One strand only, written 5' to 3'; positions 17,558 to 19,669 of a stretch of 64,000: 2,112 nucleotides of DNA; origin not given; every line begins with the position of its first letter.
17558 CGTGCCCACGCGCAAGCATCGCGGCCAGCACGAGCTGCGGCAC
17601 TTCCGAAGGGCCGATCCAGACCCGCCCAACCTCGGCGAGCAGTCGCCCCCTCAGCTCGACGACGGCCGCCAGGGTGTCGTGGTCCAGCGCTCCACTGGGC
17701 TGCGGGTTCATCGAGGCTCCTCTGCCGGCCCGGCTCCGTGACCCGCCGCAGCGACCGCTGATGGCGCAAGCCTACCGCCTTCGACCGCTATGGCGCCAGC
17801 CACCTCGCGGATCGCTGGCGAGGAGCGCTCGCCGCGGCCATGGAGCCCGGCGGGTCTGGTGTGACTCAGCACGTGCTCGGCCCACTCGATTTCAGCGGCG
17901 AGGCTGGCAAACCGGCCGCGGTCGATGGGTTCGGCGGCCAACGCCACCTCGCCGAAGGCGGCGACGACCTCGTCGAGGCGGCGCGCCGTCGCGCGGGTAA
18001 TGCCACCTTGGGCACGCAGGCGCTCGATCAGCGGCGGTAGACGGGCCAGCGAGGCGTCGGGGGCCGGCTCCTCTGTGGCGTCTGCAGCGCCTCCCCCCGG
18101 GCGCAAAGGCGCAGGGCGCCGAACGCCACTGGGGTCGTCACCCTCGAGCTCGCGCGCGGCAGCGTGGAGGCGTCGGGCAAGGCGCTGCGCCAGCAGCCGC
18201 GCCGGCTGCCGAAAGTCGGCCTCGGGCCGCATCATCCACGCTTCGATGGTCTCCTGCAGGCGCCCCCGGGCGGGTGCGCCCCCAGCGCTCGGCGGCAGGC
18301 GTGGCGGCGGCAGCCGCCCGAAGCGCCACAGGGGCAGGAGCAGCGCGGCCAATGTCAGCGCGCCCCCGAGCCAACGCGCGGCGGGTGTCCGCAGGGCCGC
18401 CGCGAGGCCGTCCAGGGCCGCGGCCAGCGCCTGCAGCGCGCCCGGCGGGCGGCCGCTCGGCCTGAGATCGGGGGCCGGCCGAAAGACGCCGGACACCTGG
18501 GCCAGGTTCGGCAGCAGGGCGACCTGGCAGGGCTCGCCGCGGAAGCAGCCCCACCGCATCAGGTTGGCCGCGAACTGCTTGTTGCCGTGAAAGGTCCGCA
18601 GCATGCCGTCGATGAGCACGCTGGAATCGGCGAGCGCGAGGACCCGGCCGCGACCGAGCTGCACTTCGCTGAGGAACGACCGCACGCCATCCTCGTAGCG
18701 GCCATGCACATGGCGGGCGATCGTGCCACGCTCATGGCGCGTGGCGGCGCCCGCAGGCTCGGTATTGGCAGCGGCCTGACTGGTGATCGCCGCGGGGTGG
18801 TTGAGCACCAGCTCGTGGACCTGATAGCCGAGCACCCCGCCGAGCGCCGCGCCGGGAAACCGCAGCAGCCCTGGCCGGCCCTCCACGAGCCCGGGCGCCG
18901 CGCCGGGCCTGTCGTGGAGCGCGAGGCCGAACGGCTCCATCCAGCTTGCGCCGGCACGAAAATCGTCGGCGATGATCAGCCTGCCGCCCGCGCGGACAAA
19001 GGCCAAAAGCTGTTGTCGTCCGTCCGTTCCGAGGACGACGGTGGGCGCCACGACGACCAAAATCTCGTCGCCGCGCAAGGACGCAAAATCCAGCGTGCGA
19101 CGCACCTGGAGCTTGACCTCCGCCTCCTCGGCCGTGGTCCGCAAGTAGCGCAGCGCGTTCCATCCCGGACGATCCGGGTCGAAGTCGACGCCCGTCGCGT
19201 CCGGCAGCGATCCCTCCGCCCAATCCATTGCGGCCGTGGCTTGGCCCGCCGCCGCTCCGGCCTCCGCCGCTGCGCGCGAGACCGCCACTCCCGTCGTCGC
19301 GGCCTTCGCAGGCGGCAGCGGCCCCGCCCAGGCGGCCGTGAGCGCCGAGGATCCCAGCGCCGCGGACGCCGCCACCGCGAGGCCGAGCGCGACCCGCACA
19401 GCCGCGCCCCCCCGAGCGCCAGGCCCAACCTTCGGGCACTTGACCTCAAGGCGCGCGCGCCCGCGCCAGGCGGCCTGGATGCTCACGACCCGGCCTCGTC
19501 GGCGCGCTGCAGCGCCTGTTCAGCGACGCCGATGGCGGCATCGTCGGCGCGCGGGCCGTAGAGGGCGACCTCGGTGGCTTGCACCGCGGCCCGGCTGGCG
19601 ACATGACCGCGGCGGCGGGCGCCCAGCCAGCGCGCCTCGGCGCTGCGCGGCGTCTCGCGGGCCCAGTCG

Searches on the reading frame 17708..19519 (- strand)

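Call 57: search_protein_families(library=pfam, proteins=[window:17708-19519:-], max_evalue=0.00001)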
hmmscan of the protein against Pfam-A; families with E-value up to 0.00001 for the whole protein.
window:17708-19519:- (603 aa): 1 family
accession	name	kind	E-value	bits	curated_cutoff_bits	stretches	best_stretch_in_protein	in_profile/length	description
PF14258.12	DUF4350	-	6.4e-17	62.8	30.4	1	115-320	1-180/181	Domain of unknown function (DUF4350)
